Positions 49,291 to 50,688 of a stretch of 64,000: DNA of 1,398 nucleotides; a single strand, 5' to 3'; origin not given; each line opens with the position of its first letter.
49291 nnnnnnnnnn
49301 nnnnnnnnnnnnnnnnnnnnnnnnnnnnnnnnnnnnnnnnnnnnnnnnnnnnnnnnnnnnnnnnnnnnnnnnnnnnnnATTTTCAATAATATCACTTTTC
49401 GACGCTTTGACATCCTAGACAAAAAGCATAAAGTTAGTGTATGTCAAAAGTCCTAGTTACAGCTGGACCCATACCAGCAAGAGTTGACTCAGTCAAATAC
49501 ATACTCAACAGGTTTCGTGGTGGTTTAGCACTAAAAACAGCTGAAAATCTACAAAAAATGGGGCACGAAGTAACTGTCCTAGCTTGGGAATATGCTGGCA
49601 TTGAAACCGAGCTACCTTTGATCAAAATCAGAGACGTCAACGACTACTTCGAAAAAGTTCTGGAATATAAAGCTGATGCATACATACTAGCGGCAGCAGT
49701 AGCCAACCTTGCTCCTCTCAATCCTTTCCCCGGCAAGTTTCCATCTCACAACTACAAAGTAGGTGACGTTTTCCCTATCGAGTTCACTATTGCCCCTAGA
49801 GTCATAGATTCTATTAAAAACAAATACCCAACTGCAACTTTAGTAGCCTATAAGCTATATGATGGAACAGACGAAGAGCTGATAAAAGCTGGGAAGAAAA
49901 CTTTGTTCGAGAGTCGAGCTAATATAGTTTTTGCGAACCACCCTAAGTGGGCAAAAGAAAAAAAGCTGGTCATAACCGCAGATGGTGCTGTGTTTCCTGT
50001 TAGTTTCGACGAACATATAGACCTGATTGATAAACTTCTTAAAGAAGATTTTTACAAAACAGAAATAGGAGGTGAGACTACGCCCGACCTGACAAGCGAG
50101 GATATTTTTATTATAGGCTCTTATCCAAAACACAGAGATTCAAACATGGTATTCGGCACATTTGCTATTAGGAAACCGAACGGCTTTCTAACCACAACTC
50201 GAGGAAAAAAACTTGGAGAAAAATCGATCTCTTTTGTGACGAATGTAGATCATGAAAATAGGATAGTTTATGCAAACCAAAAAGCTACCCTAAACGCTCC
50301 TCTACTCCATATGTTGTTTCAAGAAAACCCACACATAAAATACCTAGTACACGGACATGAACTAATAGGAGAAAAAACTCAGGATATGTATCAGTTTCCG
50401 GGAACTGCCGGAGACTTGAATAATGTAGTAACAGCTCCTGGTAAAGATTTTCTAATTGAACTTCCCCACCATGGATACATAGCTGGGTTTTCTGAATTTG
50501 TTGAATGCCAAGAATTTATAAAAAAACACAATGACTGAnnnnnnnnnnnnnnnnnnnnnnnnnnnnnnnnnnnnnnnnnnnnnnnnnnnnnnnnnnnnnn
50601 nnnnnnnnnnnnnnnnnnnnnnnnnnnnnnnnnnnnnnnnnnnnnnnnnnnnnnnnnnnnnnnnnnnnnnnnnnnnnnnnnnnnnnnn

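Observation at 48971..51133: Cluster: deoxyribosyltransferase-like protein divergent from a CoaB-like/aldolase-like fusion and a translationally coupled methyltransferase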

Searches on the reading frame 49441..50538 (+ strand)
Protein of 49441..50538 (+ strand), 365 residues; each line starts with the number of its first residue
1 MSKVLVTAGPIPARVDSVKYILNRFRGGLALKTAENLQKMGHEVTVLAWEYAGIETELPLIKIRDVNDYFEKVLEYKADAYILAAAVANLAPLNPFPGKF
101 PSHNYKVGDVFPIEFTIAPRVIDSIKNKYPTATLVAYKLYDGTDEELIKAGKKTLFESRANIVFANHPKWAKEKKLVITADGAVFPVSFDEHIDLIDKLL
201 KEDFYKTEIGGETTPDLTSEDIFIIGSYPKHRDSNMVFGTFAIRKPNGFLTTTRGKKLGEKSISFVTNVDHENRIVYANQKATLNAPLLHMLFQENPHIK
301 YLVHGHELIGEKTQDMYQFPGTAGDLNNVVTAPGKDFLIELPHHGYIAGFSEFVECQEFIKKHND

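Call 3: search_protein_families(library=pfam, proteins=[window:49441-50538:+], max_evalue=0.1)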
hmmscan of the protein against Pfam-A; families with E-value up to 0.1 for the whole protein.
window:49441-50538:+ (365 aa): 2 families
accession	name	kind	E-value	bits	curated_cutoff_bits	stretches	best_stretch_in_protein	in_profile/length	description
PF04127.22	DFP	-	9.3e-18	65.1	22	1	3-169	5-170/186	DNA/pantothenate metabolism flavoprotein C-terminal domain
PF00596.27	Aldolase_II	-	0.023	15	22.2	1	236-307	18-92/183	Class II Aldolase and Adducin N-terminal domain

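Call 4: search_protein_families(library=ncbifam, proteins=[window:49441-50538:+], max_evalue=0.1)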
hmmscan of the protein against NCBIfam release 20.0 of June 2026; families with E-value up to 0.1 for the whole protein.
window:49441-50538:+ (365 aa): 4 families
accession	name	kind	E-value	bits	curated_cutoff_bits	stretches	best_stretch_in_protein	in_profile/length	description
TIGR00521.1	coaBC_dfp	equivalog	1.2e-14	54.1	219.7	1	3-167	188-350/392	bifunctional phosphopantothenoylcysteine decarboxylase/phosphopantothenate--cysteine ligase CoaBC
NF005231.0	PRK06732.1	equivalog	3.2e-14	53.3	265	2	118-167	138-188/229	phosphopantothenate--cysteine ligase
TIGR02114.1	coaB_strep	equivalog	5e-13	49.3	217.2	2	118-167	138-188/228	phosphopantothenate--cysteine ligase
NF007199.0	PRK09620.1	equivalog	1.1e-10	41.3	248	1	3-184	5-202/229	hypothetical protein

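Call 5: find_homologous_proteins(query=window:49441-50538:+)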
Query window:49441-50538:+ (365 aa): 664 proteins with E <= 0.001 among 2810 candidates; the best 120 are listed.
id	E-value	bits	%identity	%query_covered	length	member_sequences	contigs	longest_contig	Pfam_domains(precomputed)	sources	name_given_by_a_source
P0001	2.6e-245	831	100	100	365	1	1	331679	PF04127.23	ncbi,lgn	ncbi:MAG: phosphopantothenoylcysteine decarboxylase [Patescibacteria group bacterium]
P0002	1.9e-197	674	79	100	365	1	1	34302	PF04127.23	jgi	-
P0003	8.3e-166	570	65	99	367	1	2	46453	PF04127.23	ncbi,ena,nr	ncbi:MAG TPA: phosphopantothenoylcysteine decarboxylase [Verrucomicrobiae bacterium]|nr:phosphopanto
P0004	9.6e-164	563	66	100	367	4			PF04127.23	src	-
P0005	3.0e-159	548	65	100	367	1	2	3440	PF04127.23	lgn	-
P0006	4.7e-158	544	64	100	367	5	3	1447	PF04127.23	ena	-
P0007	6.1e-149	514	66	91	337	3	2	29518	PF04127.23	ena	-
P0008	1.3e-145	503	60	100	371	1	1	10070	PF04127.23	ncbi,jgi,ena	jgi:hypothetical protein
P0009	1.1e-143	497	62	99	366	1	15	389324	PF04127.23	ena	-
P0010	1.5e-142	493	59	99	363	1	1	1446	PF04127.23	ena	-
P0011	3.7e-142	492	59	99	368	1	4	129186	PF04127.23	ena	-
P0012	9.0e-142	491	61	99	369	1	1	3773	PF04127.23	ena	-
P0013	9.9e-142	490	60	99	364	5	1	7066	PF04127.23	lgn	-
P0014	4.9e-140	485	56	99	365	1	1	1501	PF00596.28,PF04127.23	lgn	-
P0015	1.8e-134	467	55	98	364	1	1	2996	PF04127.23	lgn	-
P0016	3.6e-134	466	56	99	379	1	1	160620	PF04127.23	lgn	-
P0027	7.7e-129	448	55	98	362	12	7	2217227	PF04127.23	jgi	jgi:hypothetical protein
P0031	4.5e-127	442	54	99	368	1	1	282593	PF04127.23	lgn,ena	-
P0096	9.6e-91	323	45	98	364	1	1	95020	PF04127.23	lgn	-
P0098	1.9e-90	322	45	98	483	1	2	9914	PF04127.23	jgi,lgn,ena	-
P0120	1.5e-83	299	43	97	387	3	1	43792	PF00596.28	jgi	jgi:hypothetical protein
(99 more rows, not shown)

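Call 11: find_related_loci(query=A1, collection=genome_contigs, flank=6000)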
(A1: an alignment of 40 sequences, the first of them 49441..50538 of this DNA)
Query A1 (365 aa) in genome_contigs; peptide patterns used: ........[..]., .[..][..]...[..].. (x = any residue, [..] = any of these).
29 stretches matched a pattern; 7 encode a relative of the query (tblastn E <= 1e-3); 7 distinct loci.
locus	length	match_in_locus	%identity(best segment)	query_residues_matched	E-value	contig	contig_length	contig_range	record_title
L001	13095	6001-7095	66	1-365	1e-171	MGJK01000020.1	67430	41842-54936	MAG: Candidatus Yanofskybacteria bacterium RIFCSPHIGHO2_01_FULL_44_24 rifcsphigho2_01_scaffold_938, whole genome shotgun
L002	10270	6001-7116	44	1-365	9e-96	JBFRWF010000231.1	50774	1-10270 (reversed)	MAG: Xenococcaceae cyanobacterium isolate 08_in_wi_poop_bin.1 08InWiPooB1_c_000001268291, whole genome shotgun sequence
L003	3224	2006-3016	45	3-323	3e-78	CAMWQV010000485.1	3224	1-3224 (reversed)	MAG TPA_asm: uncultured Clostridia bacterium isolate SRR14411283_bin.13_metawrap_v1.3_MAG genome assembly, contig: NODE.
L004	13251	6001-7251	38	1-365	1e-74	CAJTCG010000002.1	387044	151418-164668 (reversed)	Oscillospiraceae bacterium isolate A57_49.OR.DSS genome assembly, contig: MGBC000069.2, whole genome shotgun sequence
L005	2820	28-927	40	60-350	2e-56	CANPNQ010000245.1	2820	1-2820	MAG TPA_asm: uncultured Erysipelotrichaceae bacterium isolate SRR15730526_bin.55_metawrap_v1.3_MAG genome assembly, cont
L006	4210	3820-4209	50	3-125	7e-36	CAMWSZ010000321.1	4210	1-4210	MAG TPA_asm: uncultured Clostridia bacterium isolate SRR14411324_bin.1_metawrap_v1.3_MAG genome assembly, contig: NODE.6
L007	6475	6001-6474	51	1-149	1e-35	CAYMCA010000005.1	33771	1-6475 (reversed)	MAG TPA_asm: Candidatus Woesearchaeota archaeon isolate binchicken_co38_1125 genome assembly, contig: NODE_2673_length_3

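Call 12: find_related_loci(query=A1, collection=viral_contigs, flank=8000)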
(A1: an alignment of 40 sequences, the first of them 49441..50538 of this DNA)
Query A1 (365 aa) in viral_contigs; peptide patterns used: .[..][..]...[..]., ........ (x = any residue, [..] = any of these).
47 stretches matched a pattern; 14 encode a relative of the query (tblastn E <= 1e-3); 14 distinct loci.
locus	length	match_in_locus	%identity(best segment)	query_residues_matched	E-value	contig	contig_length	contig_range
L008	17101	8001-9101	54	3-360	5e-128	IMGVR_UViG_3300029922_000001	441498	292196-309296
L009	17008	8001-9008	43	3-325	8e-62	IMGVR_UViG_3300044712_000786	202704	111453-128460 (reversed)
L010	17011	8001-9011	39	3-325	4e-60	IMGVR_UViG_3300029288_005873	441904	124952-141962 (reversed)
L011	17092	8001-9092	37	1-345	1e-59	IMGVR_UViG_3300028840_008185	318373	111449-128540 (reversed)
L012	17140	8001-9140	38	1-352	2e-58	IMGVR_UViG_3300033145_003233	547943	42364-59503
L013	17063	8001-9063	41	4-349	3e-58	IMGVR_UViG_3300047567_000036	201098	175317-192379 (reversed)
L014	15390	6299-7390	37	4-353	2e-55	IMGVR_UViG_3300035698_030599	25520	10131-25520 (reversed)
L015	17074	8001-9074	36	3-325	1e-48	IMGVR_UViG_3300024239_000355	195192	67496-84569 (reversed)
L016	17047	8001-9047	34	1-325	2e-46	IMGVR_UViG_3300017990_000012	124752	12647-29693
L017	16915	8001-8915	37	3-289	3e-46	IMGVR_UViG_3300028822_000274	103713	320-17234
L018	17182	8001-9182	33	3-354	9e-46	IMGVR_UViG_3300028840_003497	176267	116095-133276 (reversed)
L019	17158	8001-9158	33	3-353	3e-42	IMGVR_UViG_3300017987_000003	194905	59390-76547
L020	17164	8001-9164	37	1-352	1e-56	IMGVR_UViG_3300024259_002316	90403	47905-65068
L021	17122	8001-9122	35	1-352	5e-50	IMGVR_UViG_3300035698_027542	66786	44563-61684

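Call 17: predict_structure(alignment_id=A1)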
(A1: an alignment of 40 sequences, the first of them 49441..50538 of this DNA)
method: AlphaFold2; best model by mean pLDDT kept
length: 365 residues; sequences in the alignment: 40
mean_pLDDT: 94.1   pTM: 0.89
mean pLDDT of the five models: 94.1, 92.7, 92.3, 91.4, 90.8
residues with pLDDT >= 90: 306; 70-90: 58; 50-70: 1; < 50: 0
segments of 3 or more residues with pLDDT < 50: none
pLDDT, mean of each block of 10 residues (from residue 1): 96 84 85 98 98 95 96 98 94 81 83 89 95 94 92 93 93 93 95 97 95 96 97 89 98 93 98 98 98 98 97 95 96 96 97 98 84
secondary structure, 60 per line:
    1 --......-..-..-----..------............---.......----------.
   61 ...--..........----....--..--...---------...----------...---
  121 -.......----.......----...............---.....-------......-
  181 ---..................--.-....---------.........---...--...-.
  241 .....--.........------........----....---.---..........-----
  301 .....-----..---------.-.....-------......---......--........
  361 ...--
elements in order: E3-8 H28-39 E43-49 E60-63 H66-75 E80-83 E90-92 E115-117 H122-128 E133-139 H144-158 E162-166 E174-179 E184-188 H189-201 E206-209 H219-227 E231-233 E236-238 E240-245 E248-253 E263-270 E275-278 H286-295 E301-305 H324-328 E336-341 E345-350 H353-363

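Call 18: search_protein_families(library=pfam, proteins=[L012:7401-7988:+, L012:3279-4631:+, L012:10113-10889:+, L012:983-1555:-, L012:2251-3096:-, L012:1558-2058:-, L018:12226-13116:+, L010:1669-3354:+, L012:9158-9856:+, L004:6001-7680:+], max_evalue=0.05)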
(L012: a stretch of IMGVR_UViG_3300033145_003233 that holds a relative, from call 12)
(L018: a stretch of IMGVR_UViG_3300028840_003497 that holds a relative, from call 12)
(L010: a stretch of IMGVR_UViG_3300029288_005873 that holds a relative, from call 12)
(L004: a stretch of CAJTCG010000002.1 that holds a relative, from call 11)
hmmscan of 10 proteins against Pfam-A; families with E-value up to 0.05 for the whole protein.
L012:7401-7988:+ (195 aa): 0 families

L012:3279-4631:+ (450 aa): 2 families
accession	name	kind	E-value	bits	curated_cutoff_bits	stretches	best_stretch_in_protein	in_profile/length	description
PF04095.22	NAPRTase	-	8.1e-63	212.8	20.8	1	193-441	3-236/239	Nicotinate phosphoribosyltransferase (NAPRTase) family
PF17767.7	NAPRTase_N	-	9.5e-35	120.1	32.6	1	9-129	1-125/125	Nicotinate phosphoribosyltransferase (NAPRTase) N-terminal domain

L012:10113-10889:+ (258 aa): 5 families
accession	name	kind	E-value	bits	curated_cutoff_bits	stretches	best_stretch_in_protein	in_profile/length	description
PF02540.23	NAD_synthase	-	5.6e-65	219.3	21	1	7-252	2-242/242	NAD synthase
PF03054.22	tRNA_Me_trans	-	1.6e-06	28.4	20.6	1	27-92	4-79/202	tRNA methyl transferase HUP domain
PF06508.19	QueC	-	2.9e-05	24.1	22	1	27-105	3-84/210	Queuosine biosynthesis protein QueC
PF00764.25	Arginosuc_synth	-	0.00079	19.9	27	1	30-90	6-66/162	Arginosuccinate synthase N-terminal HUP domain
PF01171.26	ATP_bind_3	-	0.019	15.2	27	1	26-86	2-67/182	PP-loop family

L012:983-1555:- (190 aa): 3 families
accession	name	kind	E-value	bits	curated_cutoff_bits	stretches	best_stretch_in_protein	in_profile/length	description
PF13395.12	HNH_4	-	2.4e-13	50.3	22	1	104-151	1-53/54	HNH endonuclease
PF14279.12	HNH_5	-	1.3e-09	38.3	27.5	1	104-154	1-51/56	HNH endonuclease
PF01844.29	HNH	-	1.5e-06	28.6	21.4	1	104-148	1-46/47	HNH endonuclease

L012:2251-3096:- (281 aa): 8 families
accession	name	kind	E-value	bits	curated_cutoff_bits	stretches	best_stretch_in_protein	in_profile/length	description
PF04545.22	Sigma70_r4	-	1.3e-11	44.2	24.1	1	213-253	9-49/50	Sigma-70, region 4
PF04542.20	Sigma70_r2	-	5.7e-07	29.7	24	1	31-102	1-69/71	Sigma-70 region 2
PF08281.18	Sigma70_r4_2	-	0.00025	21.1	25.7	1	213-241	15-43/54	Sigma-70, region 4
PF04539.22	Sigma70_r3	-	0.0069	16.9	25.3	0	113-151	4-42/78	Sigma-70 region 3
PF01399.33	PCI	-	0.01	16.5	22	1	194-241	7-56/84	PCI domain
PF13744.12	HTH_37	-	0.03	14.5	27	0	223-245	30-52/80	Helix-turn-helix domain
PF01381.28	HTH_3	-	0.042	14.3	23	0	224-244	9-29/55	Helix-turn-helix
PF13613.12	HTH_Tnp_4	-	0.043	13.9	27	0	220-255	15-50/53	Helix-turn-helix of DDE superfamily endonuclease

L012:1558-2058:- (166 aa): 1 family
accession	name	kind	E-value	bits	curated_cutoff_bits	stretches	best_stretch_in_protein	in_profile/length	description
PF01661.27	Macro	-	1.9e-09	37.9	22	1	19-133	3-117/118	Macro domain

L018:12226-13116:+ (296 aa): 1 family
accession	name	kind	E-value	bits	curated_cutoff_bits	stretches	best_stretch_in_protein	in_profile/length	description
PF13672.11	PP2C_2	-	5.9e-10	39.5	24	1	13-127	8-126/209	Protein phosphatase 2C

L010:1669-3354:+ (561 aa): 1 family
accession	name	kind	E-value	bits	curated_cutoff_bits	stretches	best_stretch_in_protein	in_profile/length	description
PF00069.31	Pkinase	-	0.001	19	31.7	1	99-216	90-215/263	Protein kinase domain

L012:9158-9856:+ (232 aa): 6 families
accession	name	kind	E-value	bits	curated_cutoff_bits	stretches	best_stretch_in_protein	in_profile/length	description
PF03602.21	Cons_hypoth95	-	1.2e-05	25.5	24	1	31-71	37-77/182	Conserved hypothetical protein 95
PF13489.12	Methyltransf_23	-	1.3e-05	25.4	27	1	15-149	1-124/164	Methyltransferase domain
PF01728.25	FtsJ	-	0.00063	20.2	24.1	1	35-84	21-70/181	FtsJ-like methyltransferase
PF13649.12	Methyltransf_25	-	0.0011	20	27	1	40-133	2-93/97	Methyltransferase domain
PF13847.12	Methyltransf_31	-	0.003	17.7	27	1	35-159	3-124/145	Methyltransferase domain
PF06325.19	PrmA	-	0.03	14.3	22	0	36-69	162-195/296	Ribosomal protein L11 methyltransferase (PrmA)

L004:6001-7680:+ (559 aa): 1 family
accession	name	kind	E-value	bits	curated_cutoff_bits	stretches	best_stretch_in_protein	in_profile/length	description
PF04127.22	DFP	-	5.3e-19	69.2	22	1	2-187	4-172/186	DNA/pantothenate metabolism flavoprotein C-terminal domain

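Call 21: fold_search(model_id=the predicted structure, library=pdb)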
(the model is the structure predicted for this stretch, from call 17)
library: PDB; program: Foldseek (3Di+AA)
matches with E <= 10: 1075; with E <= 0.001: 76
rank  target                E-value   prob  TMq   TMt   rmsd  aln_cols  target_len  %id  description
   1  6th2_A                4.3e-15  1.00  0.47  0.77   2.9       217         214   21  Crystal structure of Mycobacterium smegmatis CoaB in complex with CTP (released 2020-11-25)
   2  6thc_C                4.6e-15  1.00  0.47  0.77   2.8       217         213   21  Crystal structure of Mycobacterium smegmatis CoaB in complex with CTP and (4-hydroxyphenyl)(2,3,4-trihydroxyphenyl)met (released 2020-11-25)
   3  4qji_B                6.1e-15  1.00  0.48  0.78   2.6       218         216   20  Crystal Structure of the C-terminal CTP-binding domain of a Phosphopantothenoylcysteine decarboxylase/phosphopantothen (released 2014-07-02)
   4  8owq_D                7.3e-15  1.00  0.47  0.73   3.2       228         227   20  Crystal structure of Mycobacterium smegmatis CoaB in complex with CTP and 2-(1-(3,4-dihydroxyphenyl)-5-phenyl-1H-indol (released 2024-05-08)
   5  6th2_B                7.7e-15  1.00  0.48  0.73   3.1       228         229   19  Crystal structure of Mycobacterium smegmatis CoaB in complex with CTP (released 2020-11-25)
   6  6thc_B                1.7e-14  1.00  0.47  0.75   2.7       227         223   18  Crystal structure of Mycobacterium smegmatis CoaB in complex with CTP and (4-hydroxyphenyl)(2,3,4-trihydroxyphenyl)met (released 2020-11-25)
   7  4qji_A                1.7e-14  1.00  0.46  0.76   2.9       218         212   20  Crystal Structure of the C-terminal CTP-binding domain of a Phosphopantothenoylcysteine decarboxylase/phosphopantothen (released 2014-07-02)
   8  8owq_A                2.5e-14  1.00  0.47  0.78   2.6       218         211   21  Crystal structure of Mycobacterium smegmatis CoaB in complex with CTP and 2-(1-(3,4-dihydroxyphenyl)-5-phenyl-1H-indol (released 2024-05-08)
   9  8owp_B                3.5e-14  1.00  0.45  0.77   2.6       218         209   20  Crystal structure of Mycobacterium smegmatis CoaB in complex with CTP and 2-(1-(4-hydroxyphenyl)-5-phenyl-1H-indol-3-y (released 2024-05-08)
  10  8owb_A                5.0e-14  1.00  0.46  0.76   2.9       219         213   20  Crystal structure of Mycobacterium smegmatis CoaB in complex with CTP and 2-(5-bromo-1-(4-hydroxyphenyl)-1H-indol-3-yl (released 2024-05-08)
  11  8owb_D                5.6e-14  1.00  0.48  0.75   2.8       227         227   19  Crystal structure of Mycobacterium smegmatis CoaB in complex with CTP and 2-(5-bromo-1-(4-hydroxyphenyl)-1H-indol-3-yl (released 2024-05-08)
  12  8owr_D                5.9e-14  1.00  0.45  0.75   3.0       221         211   20  Crystal structure of Mycobacterium smegmatis CoaB in complex with CTP and 2-(1-(3,4-dihydroxyphenyl)-5-(3-hydroxypheny (released 2024-05-08)
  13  6thc_D                6.6e-14  1.00  0.47  0.75   2.9       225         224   19  Crystal structure of Mycobacterium smegmatis CoaB in complex with CTP and (4-hydroxyphenyl)(2,3,4-trihydroxyphenyl)met (released 2020-11-25)
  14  8ow5_B                8.4e-14  1.00  0.48  0.75   3.4       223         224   19  Crystal structure of Mycobacterium smegmatis CoaB in complex with CTP and 5-methoxy-1H-indole-2-carboxylic acid (released 2024-05-08)
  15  8owb_B                9.4e-14  1.00  0.47  0.74   2.9       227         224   19  Crystal structure of Mycobacterium smegmatis CoaB in complex with CTP and 2-(5-bromo-1-(4-hydroxyphenyl)-1H-indol-3-yl (released 2024-05-08)
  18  6th2_C                1.8e-13  1.00  0.45  0.77   2.9       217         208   19  Crystal structure of Mycobacterium smegmatis CoaB in complex with CTP (released 2020-11-25)
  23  2gk4_A                2.8e-13  1.00  0.47  0.72   4.0       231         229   21  The Crystal Structure of the DNA/Pantothenate Metabolism Flavoprotein from Streptococcus pneumoniae (released 2006-05-02)
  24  2gk4_B                5.4e-13  1.00  0.45  0.72   5.6       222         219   23  The Crystal Structure of the DNA/Pantothenate Metabolism Flavoprotein from Streptococcus pneumoniae (released 2006-05-02)
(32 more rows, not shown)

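Call 26: search_protein_families(library=phrogs, proteins=[window:49441-50538:+, L012:7401-7988:+, L004:6001-7680:+], max_evalue=0.01)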
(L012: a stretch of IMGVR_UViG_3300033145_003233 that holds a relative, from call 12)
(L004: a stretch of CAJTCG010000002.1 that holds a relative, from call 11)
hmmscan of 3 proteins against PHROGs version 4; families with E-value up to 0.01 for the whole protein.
window:49441-50538:+ (365 aa): 0 families

L012:7401-7988:+ (195 aa): 0 families

L004:6001-7680:+ (559 aa): 0 families

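Call 27: search_dna_similar(query=window:49441-50538:+, collection=phages, mode=protein, max_evalue=0.001, max_rows=30)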
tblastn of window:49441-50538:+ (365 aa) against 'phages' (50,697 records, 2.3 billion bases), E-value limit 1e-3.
Records with a match: 2; places in all: 2; records where one place covers at least 80% of the query: 1.
Best place of each record, by identity: <60% 2.
By first word of the organism name: uncultured 1; Staphylococcus 1.
By host as written in the record: - 1; Staphylococcus pseudintermedius 1.
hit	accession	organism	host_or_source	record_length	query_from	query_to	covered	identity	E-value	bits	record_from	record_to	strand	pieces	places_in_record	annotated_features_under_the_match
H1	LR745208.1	uncultured phage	metagenomic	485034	3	333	91%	38.8%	3e-45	171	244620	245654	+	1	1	record has no annotation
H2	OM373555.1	Staphylococcus phage vB_SpsX-DS7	Staphylococcus pseudintermedius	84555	3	75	20%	36.0%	8e-4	47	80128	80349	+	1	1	record has no annotation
